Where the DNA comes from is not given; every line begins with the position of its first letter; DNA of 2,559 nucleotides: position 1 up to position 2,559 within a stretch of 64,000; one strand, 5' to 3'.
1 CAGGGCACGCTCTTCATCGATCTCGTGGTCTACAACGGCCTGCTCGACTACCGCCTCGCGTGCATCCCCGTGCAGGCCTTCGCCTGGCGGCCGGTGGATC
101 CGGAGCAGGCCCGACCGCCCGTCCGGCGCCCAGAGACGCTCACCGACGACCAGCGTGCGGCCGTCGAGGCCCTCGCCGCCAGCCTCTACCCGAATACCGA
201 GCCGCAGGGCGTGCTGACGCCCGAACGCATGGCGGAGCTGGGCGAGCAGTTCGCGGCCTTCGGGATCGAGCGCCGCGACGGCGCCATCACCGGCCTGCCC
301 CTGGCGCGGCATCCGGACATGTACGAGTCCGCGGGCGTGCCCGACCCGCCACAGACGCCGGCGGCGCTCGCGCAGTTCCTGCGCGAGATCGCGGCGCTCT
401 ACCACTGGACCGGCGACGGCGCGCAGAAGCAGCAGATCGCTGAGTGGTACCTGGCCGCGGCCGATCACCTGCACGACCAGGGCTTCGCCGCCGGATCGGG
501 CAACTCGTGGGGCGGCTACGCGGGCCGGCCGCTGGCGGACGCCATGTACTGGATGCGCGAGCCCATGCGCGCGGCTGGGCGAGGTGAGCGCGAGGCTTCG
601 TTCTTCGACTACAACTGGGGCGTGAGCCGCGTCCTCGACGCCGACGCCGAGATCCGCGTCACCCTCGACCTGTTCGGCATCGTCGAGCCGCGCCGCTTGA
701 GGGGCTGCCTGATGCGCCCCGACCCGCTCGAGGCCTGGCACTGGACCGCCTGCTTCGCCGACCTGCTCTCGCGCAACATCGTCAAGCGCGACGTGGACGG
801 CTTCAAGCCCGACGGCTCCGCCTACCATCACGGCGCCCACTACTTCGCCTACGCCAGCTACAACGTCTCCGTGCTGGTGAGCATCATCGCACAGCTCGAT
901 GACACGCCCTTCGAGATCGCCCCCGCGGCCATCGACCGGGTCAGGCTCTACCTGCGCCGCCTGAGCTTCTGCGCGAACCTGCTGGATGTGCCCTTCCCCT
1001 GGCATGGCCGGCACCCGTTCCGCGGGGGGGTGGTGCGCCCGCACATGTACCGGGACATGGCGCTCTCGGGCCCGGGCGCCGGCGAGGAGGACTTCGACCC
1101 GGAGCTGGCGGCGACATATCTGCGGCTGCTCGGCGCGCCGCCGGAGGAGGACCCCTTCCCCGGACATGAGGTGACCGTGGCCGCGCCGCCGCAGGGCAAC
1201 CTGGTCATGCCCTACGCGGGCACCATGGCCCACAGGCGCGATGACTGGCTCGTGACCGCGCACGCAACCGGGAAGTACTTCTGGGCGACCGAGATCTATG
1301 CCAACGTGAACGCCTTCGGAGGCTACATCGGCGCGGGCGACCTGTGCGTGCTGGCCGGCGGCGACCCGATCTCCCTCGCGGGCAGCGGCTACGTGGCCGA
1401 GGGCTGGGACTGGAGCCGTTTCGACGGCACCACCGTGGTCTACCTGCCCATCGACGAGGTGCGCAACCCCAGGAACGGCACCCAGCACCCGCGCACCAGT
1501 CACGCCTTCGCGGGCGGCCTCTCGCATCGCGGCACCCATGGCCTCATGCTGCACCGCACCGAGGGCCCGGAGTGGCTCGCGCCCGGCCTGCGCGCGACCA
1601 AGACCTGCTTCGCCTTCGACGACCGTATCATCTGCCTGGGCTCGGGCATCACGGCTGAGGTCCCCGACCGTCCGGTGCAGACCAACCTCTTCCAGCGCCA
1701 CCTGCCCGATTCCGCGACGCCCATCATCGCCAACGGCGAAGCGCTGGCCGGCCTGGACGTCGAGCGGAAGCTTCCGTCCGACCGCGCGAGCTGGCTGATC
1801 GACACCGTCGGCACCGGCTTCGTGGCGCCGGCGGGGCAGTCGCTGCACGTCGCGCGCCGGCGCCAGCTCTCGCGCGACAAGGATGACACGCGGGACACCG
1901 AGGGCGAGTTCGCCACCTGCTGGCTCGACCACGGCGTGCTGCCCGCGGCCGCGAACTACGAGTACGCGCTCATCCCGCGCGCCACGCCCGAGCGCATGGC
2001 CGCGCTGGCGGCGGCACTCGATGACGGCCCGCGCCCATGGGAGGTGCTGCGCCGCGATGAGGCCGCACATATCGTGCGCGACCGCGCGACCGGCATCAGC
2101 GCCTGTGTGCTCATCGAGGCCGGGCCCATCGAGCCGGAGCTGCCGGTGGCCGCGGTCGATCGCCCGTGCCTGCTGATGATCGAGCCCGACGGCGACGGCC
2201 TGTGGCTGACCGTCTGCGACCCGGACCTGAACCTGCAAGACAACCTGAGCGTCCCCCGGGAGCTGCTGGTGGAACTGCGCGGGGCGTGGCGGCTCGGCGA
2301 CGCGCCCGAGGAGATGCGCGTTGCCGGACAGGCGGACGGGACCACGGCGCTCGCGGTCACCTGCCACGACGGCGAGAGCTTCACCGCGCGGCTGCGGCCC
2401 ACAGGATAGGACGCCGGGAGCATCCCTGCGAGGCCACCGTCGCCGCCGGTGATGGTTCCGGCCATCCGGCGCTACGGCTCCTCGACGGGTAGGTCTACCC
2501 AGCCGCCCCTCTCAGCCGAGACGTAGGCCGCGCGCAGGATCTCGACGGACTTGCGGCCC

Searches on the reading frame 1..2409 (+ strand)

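Call 47: search_protein_families(library=pfam, proteins=[window:1-2409:+], max_evalue=0.00001)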
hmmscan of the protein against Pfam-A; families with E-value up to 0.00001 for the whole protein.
window:1-2409:+ (802 aa): 3 families
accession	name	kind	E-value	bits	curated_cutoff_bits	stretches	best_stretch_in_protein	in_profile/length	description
PF09093.17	Lyase_catalyt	-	5e-43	148.1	25.1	1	45-379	5-355/359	Lyase, catalytic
PF02278.25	Lyase_8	-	1.3e-26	94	27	1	409-661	10-253/254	Polysaccharide lyase family 8, super-sandwich domain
PF02884.22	Lyase_8_C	-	1.9e-06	28.6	22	1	681-745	1-65/69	Polysaccharide lyase family 8, C-terminal beta-sandwich domain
